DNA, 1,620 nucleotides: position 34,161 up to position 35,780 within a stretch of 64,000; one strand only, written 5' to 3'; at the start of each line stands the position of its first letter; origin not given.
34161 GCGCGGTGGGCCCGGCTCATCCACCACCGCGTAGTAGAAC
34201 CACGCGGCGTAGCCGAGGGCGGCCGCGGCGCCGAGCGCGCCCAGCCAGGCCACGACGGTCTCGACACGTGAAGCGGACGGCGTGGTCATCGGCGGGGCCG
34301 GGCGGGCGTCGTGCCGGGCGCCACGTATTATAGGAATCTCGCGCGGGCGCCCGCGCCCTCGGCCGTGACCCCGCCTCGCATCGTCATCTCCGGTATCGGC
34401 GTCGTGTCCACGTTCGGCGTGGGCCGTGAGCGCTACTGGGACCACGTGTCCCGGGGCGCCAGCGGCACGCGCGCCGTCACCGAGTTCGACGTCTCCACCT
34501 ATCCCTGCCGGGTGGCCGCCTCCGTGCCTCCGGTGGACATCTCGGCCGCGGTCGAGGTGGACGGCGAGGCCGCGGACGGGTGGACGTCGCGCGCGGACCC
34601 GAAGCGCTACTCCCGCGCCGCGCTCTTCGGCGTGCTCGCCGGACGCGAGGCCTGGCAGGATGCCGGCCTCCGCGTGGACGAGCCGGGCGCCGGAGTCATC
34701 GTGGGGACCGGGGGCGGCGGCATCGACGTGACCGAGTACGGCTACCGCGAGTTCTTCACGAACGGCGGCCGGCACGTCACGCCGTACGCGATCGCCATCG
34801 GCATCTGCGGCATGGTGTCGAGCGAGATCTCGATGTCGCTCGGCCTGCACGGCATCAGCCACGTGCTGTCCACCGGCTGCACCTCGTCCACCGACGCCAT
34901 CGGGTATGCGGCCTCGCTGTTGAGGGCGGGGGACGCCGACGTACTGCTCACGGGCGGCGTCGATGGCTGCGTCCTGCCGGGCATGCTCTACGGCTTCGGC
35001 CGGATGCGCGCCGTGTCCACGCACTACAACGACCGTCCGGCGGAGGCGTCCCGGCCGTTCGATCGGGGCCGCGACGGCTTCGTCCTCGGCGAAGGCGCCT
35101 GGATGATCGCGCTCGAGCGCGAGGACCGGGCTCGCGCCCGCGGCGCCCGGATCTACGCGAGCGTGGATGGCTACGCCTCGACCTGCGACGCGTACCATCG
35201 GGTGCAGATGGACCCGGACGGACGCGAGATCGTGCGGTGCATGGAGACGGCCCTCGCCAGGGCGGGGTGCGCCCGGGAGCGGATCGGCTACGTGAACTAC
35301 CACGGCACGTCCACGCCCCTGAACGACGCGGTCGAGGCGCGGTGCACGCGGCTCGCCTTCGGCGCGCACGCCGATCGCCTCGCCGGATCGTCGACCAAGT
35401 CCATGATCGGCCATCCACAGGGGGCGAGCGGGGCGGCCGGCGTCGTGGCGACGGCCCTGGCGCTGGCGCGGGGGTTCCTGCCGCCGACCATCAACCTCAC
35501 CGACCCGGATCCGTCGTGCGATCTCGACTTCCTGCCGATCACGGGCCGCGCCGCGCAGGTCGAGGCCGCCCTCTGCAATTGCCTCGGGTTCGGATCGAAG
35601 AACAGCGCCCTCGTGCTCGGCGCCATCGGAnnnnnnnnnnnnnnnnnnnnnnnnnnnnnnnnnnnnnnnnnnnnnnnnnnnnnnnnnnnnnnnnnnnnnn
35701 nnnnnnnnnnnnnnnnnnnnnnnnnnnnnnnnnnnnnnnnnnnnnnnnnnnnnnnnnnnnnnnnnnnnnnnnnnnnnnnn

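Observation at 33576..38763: Orphan KAS-II-type ketosynthase + GGR-type flavoprotein + two ICMT-type membrane methyltransferases + PIG-V-like GT-C: candidate undescribed membrane-lipid pathway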

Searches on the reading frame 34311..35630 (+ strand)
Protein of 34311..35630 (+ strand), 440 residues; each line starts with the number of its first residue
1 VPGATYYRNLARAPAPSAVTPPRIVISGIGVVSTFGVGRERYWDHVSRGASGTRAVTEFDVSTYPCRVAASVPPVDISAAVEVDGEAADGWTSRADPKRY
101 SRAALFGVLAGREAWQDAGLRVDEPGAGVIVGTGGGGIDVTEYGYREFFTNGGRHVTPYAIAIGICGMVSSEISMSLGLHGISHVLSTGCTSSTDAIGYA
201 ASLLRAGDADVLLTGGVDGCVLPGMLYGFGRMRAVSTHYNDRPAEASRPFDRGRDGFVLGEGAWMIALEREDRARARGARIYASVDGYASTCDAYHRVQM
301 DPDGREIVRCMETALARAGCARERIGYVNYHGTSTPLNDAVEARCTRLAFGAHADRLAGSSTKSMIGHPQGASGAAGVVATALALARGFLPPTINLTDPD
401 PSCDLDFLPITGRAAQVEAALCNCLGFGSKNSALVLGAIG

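Call 6: search_protein_families(library=pfam, proteins=[window:34365-35630:+], max_evalue=0.01)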
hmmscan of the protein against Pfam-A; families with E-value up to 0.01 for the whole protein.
seq(422 aa): 2 families
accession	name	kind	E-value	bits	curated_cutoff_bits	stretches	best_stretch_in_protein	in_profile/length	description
PF00109.32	ketoacyl-synt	-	1.9e-40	139.5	20.8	1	5-255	3-251/252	Beta-ketoacyl synthase, N-terminal domain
PF02801.28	Ketoacyl-synt_C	-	7.6e-35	119.9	20.8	1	264-378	1-118/119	Beta-ketoacyl synthase, C-terminal domain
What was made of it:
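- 34365..35633 (+): Stand-alone FabF-like beta-ketoacyl synthase (422 aa; Cys172-His313-His350) of a distinct family with motifs STGCTSS, CDAYHRV, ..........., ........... Pfam PF00109/PF02801 (call 6).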

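Call 7: search_protein_families(library=ncbifam, proteins=[window:34365-35630:+], max_evalue=0.01)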
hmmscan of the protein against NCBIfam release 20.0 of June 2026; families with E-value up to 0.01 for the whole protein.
seq(422 aa): 26 families (the best 25 are shown)
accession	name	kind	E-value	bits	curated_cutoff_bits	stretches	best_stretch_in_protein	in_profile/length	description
TIGR03150.1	fabF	equivalog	1.2e-124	416.2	493.75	1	5-418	2-406/407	beta-ketoacyl-ACP synthase II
NF005589.0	PRK07314.1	subfamily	2.2e-123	412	387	1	4-420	4-411/413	beta-ketoacyl-ACP synthase II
NF004970.0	PRK06333.1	subfamily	3.6e-105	352.2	525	1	5-418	5-419/424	beta-ketoacyl-ACP synthase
NF006434.0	PRK08722.1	equivalog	1.6e-89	300.7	759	1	5-418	5-411/414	beta-ketoacyl-ACP synthase II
NF006274.0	PRK08439.1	equivalog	1.2e-84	284.5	621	1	5-418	3-403/406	beta-ketoacyl-ACP synthase II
NF005076.0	PRK06501.1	equivalog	1e-80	271.7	629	2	127-419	130-421/425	beta-ketoacyl-ACP synthase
NF005916.1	PRK07910.1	equivalog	1.9e-70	237.9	560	1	4-420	12-417/418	KasA/KasB family beta-ketoacyl-ACP synthase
NF005935.0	PRK07967.1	equivalog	7e-70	235.9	630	1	5-418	3-401/406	beta-ketoacyl-ACP synthase I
NF006587.0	PRK09116.1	equivalog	2.8e-61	207.5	470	1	5-418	3-404/408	beta-ketoacyl-ACP synthase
NF006618.0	PRK09185.1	subfamily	8.1e-59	199.6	407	1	6-420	5-392/394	beta-ketoacyl-ACP synthase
NF004618.0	PRK05952.1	equivalog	3.3e-58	197.4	455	1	95-419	67-381/384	beta-ketoacyl-ACP synthase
NF058662.1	cispenta_AmcF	equivalog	4.3e-58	197.1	325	1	152-418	109-367/369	cispentacin biosynthesis acyltransferase subunit AmcF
NF005490.0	PRK07103.1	equivalog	1.4e-57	195.7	445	1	5-418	5-410/414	polyketide beta-ketoacyl:acyl carrier protein synthase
NF045894.1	PKS_plus_SDR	equivalog_domain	4e-40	137.4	1740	1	122-388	123-386/1515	type I polyketide synthase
NF040607.1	mycolic_Pks13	equivalog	2.3e-32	111.5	2100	1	127-388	226-485/1680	polyketide synthase Pks13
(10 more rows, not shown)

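Call 8: find_homologous_proteins(query=window:34311-35630:+, max_evalue=1e-20)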
Query window:34311-35630:+ (440 aa): 8000 proteins with E <= 1e-20 among 8000 candidates; the best 120 are listed.
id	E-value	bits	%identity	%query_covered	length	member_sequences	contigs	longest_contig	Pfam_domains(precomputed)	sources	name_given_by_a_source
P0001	1.3e-268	909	95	96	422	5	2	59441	PF00109.33,PF02801.29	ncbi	ncbi:MAG: beta-ketoacyl synthase [Vicinamibacterales bacterium]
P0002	2.6e-244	829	86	96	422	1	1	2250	PF00109.33,PF02801.29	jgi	jgi:3-oxoacyl-[acyl-carrier-protein] synthase II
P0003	1.8e-240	816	85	95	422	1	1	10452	PF00109.33,PF02801.29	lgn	-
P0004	2.6e-240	816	86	96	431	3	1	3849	PF00109.33,PF02801.29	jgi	-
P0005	3.4e-240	816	85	96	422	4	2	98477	PF00109.33,PF02801.29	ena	-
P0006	4.3e-240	815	84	98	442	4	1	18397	PF00109.33,PF02801.29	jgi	jgi:3-oxoacyl-[acyl-carrier-protein] synthase II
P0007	2.0e-239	813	86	96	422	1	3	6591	PF00109.33,PF02801.29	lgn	-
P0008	3.3e-239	812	85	96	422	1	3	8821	PF00109.33,PF02801.29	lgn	-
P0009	1.4e-237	807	85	96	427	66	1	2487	PF00109.33,PF02801.29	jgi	jgi:3-oxoacyl-[acyl-carrier-protein] synthase II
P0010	2.2e-236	803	84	96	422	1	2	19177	PF00109.33,PF02801.29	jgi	jgi:3-oxoacyl-[acyl-carrier-protein] synthase II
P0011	3.5e-236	802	84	96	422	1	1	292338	PF00109.33,PF02801.29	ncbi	ncbi:MAG: beta-ketoacyl-[acyl-carrier-protein] synthase family protein [Vicinamibacterales bacterium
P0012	1.0e-234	797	83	96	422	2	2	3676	PF00109.33,PF02801.29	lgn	-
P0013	3.7e-234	796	82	96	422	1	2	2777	PF00109.33,PF02801.29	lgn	-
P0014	5.4e-234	795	83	96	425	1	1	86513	PF00109.33,PF02801.29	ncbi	-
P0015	2.9e-233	793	83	96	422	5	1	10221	PF00109.33,PF02801.29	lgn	-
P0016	5.5e-233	792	82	96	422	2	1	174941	PF00109.33,PF02801.29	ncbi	ncbi:MAG: beta-ketoacyl-[acyl-carrier-protein] synthase family protein [Vicinamibacterales bacterium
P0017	6.5e-233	792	83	96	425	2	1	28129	PF00109.33,PF02801.29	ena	-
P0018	2.4e-232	790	82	96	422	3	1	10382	PF00109.33,PF02801.29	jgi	jgi:3-oxoacyl-[acyl-carrier-protein] synthase II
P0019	2.4e-232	790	82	96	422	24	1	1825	PF00109.33,PF02801.29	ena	-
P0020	6.7e-232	788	84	95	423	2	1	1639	PF00109.33,PF02801.29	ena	-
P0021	6.9e-232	788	83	95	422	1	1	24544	PF00109.33,PF02801.29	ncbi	-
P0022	2.3e-231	786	82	96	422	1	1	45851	PF00109.33,PF02801.29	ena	-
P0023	9.9e-231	784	82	96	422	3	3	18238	PF00109.33,PF02801.29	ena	-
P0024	1.0e-230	784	82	96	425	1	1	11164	PF00109.33,PF02801.29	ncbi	-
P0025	2.6e-230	783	82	96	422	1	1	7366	PF00109.33,PF02801.29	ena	-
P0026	3.5e-230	783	82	96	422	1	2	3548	PF00109.33,PF02801.29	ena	-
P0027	1.5e-229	780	82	96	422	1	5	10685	PF00109.33,PF02801.29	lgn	-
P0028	3.2e-229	779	81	96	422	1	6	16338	PF00109.33,PF02801.29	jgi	jgi:3-oxoacyl-[acyl-carrier-protein] synthase II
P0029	4.0e-229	779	83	95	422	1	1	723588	PF00109.33,PF02801.29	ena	-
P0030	4.9e-229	779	81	96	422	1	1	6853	PF00109.33,PF02801.29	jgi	jgi:3-oxoacyl-[acyl-carrier-protein] synthase II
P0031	1.7e-228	777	82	95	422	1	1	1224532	PF00109.33,PF02801.29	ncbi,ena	-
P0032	1.9e-228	777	81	96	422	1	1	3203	PF00109.33,PF02801.29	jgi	jgi:3-oxoacyl-[acyl-carrier-protein] synthase II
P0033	3.7e-228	776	81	96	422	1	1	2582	PF00109.33,PF02801.29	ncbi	-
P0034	5.2e-228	775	81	96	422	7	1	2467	PF00109.33,PF02801.29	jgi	jgi:3-oxoacyl-[acyl-carrier-protein] synthase II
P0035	5.4e-228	775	80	98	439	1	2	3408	PF00109.33,PF02801.29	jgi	jgi:3-oxoacyl-[acyl-carrier-protein] synthase II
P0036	7.6e-228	775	82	96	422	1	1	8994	PF00109.33,PF02801.29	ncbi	ncbi:MAG: beta-ketoacyl-[acyl-carrier-protein] synthase family protein [Acidobacteriota bacterium]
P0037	8.8e-228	775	81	96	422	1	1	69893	PF00109.33,PF02801.29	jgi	jgi:3-oxoacyl-[acyl-carrier-protein] synthase II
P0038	1.0e-227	774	82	95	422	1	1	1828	PF00109.33,PF02801.29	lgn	-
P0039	4.3e-227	772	83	93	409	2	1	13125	PF00109.33,PF02801.29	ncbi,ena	-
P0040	7.5e-227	772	81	96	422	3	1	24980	PF00109.33,PF02801.29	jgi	-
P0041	8.5e-227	771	84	93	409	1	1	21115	PF00109.33,PF02801.29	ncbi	-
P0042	1.1e-225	768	81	96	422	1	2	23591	PF00109.33,PF02801.29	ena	-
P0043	2.0e-225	767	81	96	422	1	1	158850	PF00109.33,PF02801.29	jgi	jgi:3-oxoacyl-[acyl-carrier-protein] synthase II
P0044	2.8e-225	766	81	96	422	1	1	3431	PF00109.33,PF02801.29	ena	-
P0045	5.9e-225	765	82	93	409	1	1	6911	PF00109.33,PF02801.29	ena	-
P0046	8.8e-225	765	81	96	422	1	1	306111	PF00109.33,PF02801.29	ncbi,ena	-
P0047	9.8e-225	765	81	96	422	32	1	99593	PF00109.33,PF02801.29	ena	-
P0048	2.8e-224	763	81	96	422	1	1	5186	PF00109.33,PF02801.29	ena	-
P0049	2.1e-223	760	80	95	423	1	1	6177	PF00109.33,PF02801.29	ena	-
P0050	4.4e-223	759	78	99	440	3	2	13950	PF00109.33,PF02801.29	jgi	jgi:3-oxoacyl-[acyl-carrier-protein] synthase II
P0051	4.7e-223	759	80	95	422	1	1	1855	PF00109.33,PF02801.29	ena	-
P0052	6.5e-223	759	80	96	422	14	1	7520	PF00109.33,PF02801.29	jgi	jgi:3-oxoacyl-[acyl-carrier-protein] synthase II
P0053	1.3e-222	758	79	96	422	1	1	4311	PF00109.33,PF02801.29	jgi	jgi:3-oxoacyl-[acyl-carrier-protein] synthase II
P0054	1.5e-222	757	80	95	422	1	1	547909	PF00109.33,PF02801.29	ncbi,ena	-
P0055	3.7e-222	756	80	95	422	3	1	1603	PF00109.33,PF02801.29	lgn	-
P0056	1.1e-221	755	81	95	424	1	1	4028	PF00109.33,PF02801.29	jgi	-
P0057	1.4e-221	754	80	96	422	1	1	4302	PF00109.33,PF02801.29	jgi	jgi:3-oxoacyl-[acyl-carrier-protein] synthase II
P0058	8.1e-221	752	80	95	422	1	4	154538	PF00109.33,PF02801.29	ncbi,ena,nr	ncbi:MAG: beta-ketoacyl-[acyl-carrier-protein] synthase family protein [Acidobacteria bacterium]|nr:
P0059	9.8e-221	751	78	95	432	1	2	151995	PF00109.33,PF02801.29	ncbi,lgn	-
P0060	1.1e-220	751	79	95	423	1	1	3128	PF00109.33,PF02801.29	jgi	jgi:3-oxoacyl-[acyl-carrier-protein] synthase II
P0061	1.2e-220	751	80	95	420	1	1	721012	PF00109.33,PF02801.29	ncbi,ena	-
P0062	1.4e-220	751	78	95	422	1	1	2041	PF00109.33,PF02801.29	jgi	jgi:3-oxoacyl-[acyl-carrier-protein] synthase II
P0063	1.6e-220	751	79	95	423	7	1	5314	PF00109.33,PF02801.29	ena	-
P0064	1.8e-220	751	80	95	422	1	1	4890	PF00109.33,PF02801.29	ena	-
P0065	2.1e-220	750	80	95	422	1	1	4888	PF00109.33,PF02801.29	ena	-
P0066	2.8e-220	750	79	95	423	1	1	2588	PF00109.33,PF02801.29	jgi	jgi:3-oxoacyl-[acyl-carrier-protein] synthase II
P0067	3.1e-220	750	79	95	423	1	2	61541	PF00109.33,PF02801.29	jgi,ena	-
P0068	3.3e-220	750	79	95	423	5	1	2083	PF00109.33,PF02801.29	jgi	-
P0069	3.6e-220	750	79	95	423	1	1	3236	PF00109.33,PF02801.29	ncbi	-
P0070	4.0e-220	749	79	95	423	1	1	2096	PF00109.33,PF02801.29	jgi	-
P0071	4.1e-220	749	79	95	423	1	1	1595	PF00109.33,PF02801.29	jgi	-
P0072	4.3e-220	749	79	95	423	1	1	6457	PF00109.33,PF02801.29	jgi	jgi:3-oxoacyl-[acyl-carrier-protein] synthase II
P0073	4.5e-220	749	79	94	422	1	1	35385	PF00109.33,PF02801.29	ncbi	-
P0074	5.0e-220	749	78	95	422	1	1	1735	PF00109.33,PF02801.29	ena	-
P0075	5.0e-220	749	78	95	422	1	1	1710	PF00109.33,PF02801.29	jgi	-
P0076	5.3e-220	749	79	95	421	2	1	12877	PF00109.33,PF02801.29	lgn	-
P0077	6.5e-220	749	77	99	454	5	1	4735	PF00109.33,PF02801.29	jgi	jgi:3-oxoacyl-[acyl-carrier-protein] synthase II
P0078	6.9e-220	749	79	95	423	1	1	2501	PF00109.33,PF02801.29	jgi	jgi:3-oxoacyl-[acyl-carrier-protein] synthase II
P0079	7.8e-220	748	79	95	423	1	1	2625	PF00109.33,PF02801.29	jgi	jgi:3-oxoacyl-[acyl-carrier-protein] synthase II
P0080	9.7e-220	748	79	95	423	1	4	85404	PF00109.33,PF02801.29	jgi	jgi:3-oxoacyl-[acyl-carrier-protein] synthase II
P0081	9.9e-220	748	80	95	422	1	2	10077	PF00109.33,PF02801.29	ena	-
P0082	1.0e-219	748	80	95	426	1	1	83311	PF00109.33,PF02801.29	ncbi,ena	-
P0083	1.2e-219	748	79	95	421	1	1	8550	PF00109.33,PF02801.29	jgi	-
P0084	1.3e-219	748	79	95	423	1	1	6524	PF00109.33,PF02801.29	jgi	-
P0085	1.3e-219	748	79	95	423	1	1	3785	PF00109.33,PF02801.29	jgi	jgi:3-oxoacyl-[acyl-carrier-protein] synthase II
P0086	1.4e-219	748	80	95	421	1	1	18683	PF00109.33,PF02801.29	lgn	-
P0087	1.6e-219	747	79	95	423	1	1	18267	PF00109.33,PF02801.29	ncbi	-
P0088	1.6e-219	747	79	95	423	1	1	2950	PF00109.33,PF02801.29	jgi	jgi:3-oxoacyl-[acyl-carrier-protein] synthase II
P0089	2.0e-219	747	79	94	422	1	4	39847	PF00109.33,PF02801.29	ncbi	-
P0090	2.2e-219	747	79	95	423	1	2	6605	PF00109.33,PF02801.29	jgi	jgi:3-oxoacyl-[acyl-carrier-protein] synthase II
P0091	2.7e-219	747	80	93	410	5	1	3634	PF00109.33,PF02801.29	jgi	jgi:3-oxoacyl-[acyl-carrier-protein] synthase II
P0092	2.9e-219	747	79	95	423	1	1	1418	PF00109.33,PF02801.29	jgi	jgi:3-oxoacyl-[acyl-carrier-protein] synthase II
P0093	3.3e-219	746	79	95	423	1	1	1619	PF00109.33,PF02801.29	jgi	-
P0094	3.5e-219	746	78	95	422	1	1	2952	PF00109.33,PF02801.29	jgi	jgi:3-oxoacyl-[acyl-carrier-protein] synthase II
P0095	3.7e-219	746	79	95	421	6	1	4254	PF00109.33,PF02801.29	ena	-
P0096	4.5e-219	746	79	95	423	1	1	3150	PF00109.33,PF02801.29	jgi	jgi:3-oxoacyl-[acyl-carrier-protein] synthase II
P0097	5.2e-219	746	78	95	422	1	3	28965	PF00109.33,PF02801.29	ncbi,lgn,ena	-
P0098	5.2e-219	746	79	95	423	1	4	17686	PF00109.33,PF02801.29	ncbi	-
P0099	5.2e-219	746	79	94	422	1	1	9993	PF00109.33,PF02801.29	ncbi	-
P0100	5.3e-219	746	78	96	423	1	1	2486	PF00109.33,PF02801.29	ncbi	-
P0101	5.7e-219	746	79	94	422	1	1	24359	PF00109.33,PF02801.29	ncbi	-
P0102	5.8e-219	746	79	95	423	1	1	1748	PF00109.33,PF02801.29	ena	-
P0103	6.0e-219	746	79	96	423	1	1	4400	PF00109.33,PF02801.29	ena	-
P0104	6.6e-219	745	79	95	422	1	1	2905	PF00109.33,PF02801.29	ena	-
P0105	7.1e-219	745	79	95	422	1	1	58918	PF00109.33,PF02801.29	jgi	-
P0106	7.7e-219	745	79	95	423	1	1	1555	PF00109.33,PF02801.29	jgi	jgi:3-oxoacyl-[acyl-carrier-protein] synthase II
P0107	7.7e-219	745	78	95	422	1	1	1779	PF00109.33,PF02801.29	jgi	-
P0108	8.9e-219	745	79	95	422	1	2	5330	PF00109.33,PF02801.29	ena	-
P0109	9.4e-219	745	78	96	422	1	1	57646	PF00109.33,PF02801.29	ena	-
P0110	9.4e-219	745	78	96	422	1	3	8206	PF00109.33,PF02801.29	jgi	-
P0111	1.1e-218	745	79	95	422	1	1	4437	PF00109.33,PF02801.29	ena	-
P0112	1.1e-218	745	79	95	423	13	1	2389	PF00109.33,PF02801.29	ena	-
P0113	1.3e-218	744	77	96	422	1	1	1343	PF00109.33,PF02801.29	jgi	jgi:3-oxoacyl-[acyl-carrier-protein] synthase II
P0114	1.3e-218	744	79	95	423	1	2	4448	PF00109.33,PF02801.29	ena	-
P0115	1.3e-218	744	79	95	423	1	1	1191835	PF00109.33,PF02801.29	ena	-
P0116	1.6e-218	744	79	95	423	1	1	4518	PF00109.33,PF02801.29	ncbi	ncbi:MAG: beta-ketoacyl synthase, partial [Vicinamibacterales bacterium]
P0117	1.9e-218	744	78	96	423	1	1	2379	PF00109.33,PF02801.29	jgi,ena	-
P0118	1.9e-218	744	78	95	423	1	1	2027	PF00109.33,PF02801.29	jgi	jgi:3-oxoacyl-[acyl-carrier-protein] synthase II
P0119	1.9e-218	744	79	95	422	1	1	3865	PF00109.33,PF02801.29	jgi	jgi:3-oxoacyl-[acyl-carrier-protein] synthase II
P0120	2.1e-218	744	79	94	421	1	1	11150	PF00109.33,PF02801.29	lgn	-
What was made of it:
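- Checked: KS, 34365-35633 (+), 422 aa, the same length as nearly all homologues in call 8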

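Call 9: find_encoding_contigs(protein=P0031, flank=10000, max_places=2)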
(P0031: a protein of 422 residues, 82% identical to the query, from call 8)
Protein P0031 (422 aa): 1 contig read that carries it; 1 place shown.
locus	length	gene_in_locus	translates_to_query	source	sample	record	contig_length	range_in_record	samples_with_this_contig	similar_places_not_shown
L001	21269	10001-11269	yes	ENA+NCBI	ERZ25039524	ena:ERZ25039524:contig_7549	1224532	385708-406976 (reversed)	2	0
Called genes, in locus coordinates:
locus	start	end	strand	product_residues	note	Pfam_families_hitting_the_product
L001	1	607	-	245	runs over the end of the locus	PF10502:Peptidase_S26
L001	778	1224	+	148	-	PF13183:Fer4_8 (faint), PF13534:Fer4_17 (faint), PF17179:Fer4_22 (faint), PF00037:Fer4 (weak), PF13237:Fer4_10 (weak), PF12838:Fer4_7, PF13187:Fer4_9 (weak), PF00037:Fer4, +5 more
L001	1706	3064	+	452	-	PF02574:S-methyl_trans, PF02219:MTHFR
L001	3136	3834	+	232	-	PF01135:PCMT (weak), PF01209:Ubie_methyltran, PF13489:Methyltransf_23, PF13847:Methyltransf_31, PF08241:Methyltransf_11, PF08242:Methyltransf_12, PF13649:Methyltransf_25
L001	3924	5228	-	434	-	PF01321:Creatinase_N, PF00557:Peptidase_M24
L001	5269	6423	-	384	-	-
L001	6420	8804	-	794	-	PF02190:LON_substr_bdg, PF00004:AAA, PF07728:AAA_5, PF22667:Lon_lid, PF05362:Lon_C, PF13541:ChlI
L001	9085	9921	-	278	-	-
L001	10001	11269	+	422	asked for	PF00109:ketoacyl-synt, PF02801:Ketoacyl-synt_C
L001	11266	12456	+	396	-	PF00890:FAD_binding_2 (faint), PF01266:DAO (weak), PF01494:FAD_binding_3, PF04820:Trp_halogenase (faint)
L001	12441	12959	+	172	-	PF04191:PEMT, PF04140:ICMT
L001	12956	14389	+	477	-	PF04188:Mannosyl_trans2, PF13231:PMT_2 (weak)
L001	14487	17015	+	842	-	PF13428:TPR_14 (faint), PF14559:TPR_19 (faint), PF25062:ARM_TT21_N (faint), PF07719:TPR_2 (faint), PF13181:TPR_8 (faint), PF13431:TPR_17 (faint), PF13432:TPR_16 (faint), PF13485:Peptidase_MA_2, +1 more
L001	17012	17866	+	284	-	PF13709:DUF4159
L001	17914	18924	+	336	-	PF00004:AAA (faint), PF20030:bpMoxR, PF07726:AAA_3, PF07728:AAA_5, PF17863:AAA_lid_2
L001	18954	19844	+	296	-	PF01882:DUF58, PF13519:VWA_2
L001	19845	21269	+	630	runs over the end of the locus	PF07584:BatA, PF13519:VWA_2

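Call 10: find_encoding_contigs(protein=P0058, flank=10000, max_places=2)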
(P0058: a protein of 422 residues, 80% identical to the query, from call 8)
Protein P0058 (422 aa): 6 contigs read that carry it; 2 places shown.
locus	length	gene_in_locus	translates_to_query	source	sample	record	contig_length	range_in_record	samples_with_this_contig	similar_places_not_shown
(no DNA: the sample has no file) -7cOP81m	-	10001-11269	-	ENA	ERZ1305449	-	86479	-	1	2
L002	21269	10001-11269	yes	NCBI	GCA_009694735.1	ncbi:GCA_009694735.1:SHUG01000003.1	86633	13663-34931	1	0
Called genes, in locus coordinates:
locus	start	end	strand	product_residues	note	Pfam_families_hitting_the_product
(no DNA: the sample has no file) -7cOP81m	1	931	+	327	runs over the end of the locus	PF00389:2-Hacid_dh, PF02826:2-Hacid_dh_C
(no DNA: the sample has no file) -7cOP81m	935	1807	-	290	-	PF01545:Cation_efflux, PF16916:ZT_dimer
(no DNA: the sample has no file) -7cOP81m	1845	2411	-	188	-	PF10502:Peptidase_S26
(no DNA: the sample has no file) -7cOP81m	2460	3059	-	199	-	PF10502:Peptidase_S26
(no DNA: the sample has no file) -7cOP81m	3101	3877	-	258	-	PF00072:Response_reg, PF04397:LytTR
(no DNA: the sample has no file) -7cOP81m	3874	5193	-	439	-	PF06580:His_kinase, PF02518:HATPase_c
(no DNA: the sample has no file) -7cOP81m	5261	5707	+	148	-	PF13534:Fer4_17 (faint), PF13183:Fer4_8 (faint), PF13237:Fer4_10 (weak), PF14697:Fer4_21 (weak), PF00037:Fer4 (weak), PF12838:Fer4_7, PF13187:Fer4_9, PF00037:Fer4, +5 more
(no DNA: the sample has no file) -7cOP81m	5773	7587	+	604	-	PF02574:S-methyl_trans, PF02219:MTHFR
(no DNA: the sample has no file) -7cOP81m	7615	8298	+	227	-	PF01135:PCMT (weak), PF01209:Ubie_methyltran, PF13489:Methyltransf_23, PF07021:MetW (weak), PF13847:Methyltransf_31, PF08241:Methyltransf_11, PF08242:Methyltransf_12, PF13649:Methyltransf_25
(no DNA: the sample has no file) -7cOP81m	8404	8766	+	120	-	PF03061:4HBT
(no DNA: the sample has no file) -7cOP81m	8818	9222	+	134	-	-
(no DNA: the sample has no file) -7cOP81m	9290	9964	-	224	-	-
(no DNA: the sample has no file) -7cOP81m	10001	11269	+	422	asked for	PF00109:ketoacyl-synt, PF02801:Ketoacyl-synt_C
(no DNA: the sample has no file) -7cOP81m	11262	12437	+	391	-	PF01266:DAO (faint), PF01494:FAD_binding_3, PF04820:Trp_halogenase (faint), PF12831:FAD_oxidored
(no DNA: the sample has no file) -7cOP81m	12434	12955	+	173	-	PF04191:PEMT, PF04140:ICMT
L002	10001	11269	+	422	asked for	PF00109:ketoacyl-synt, PF02801:Ketoacyl-synt_C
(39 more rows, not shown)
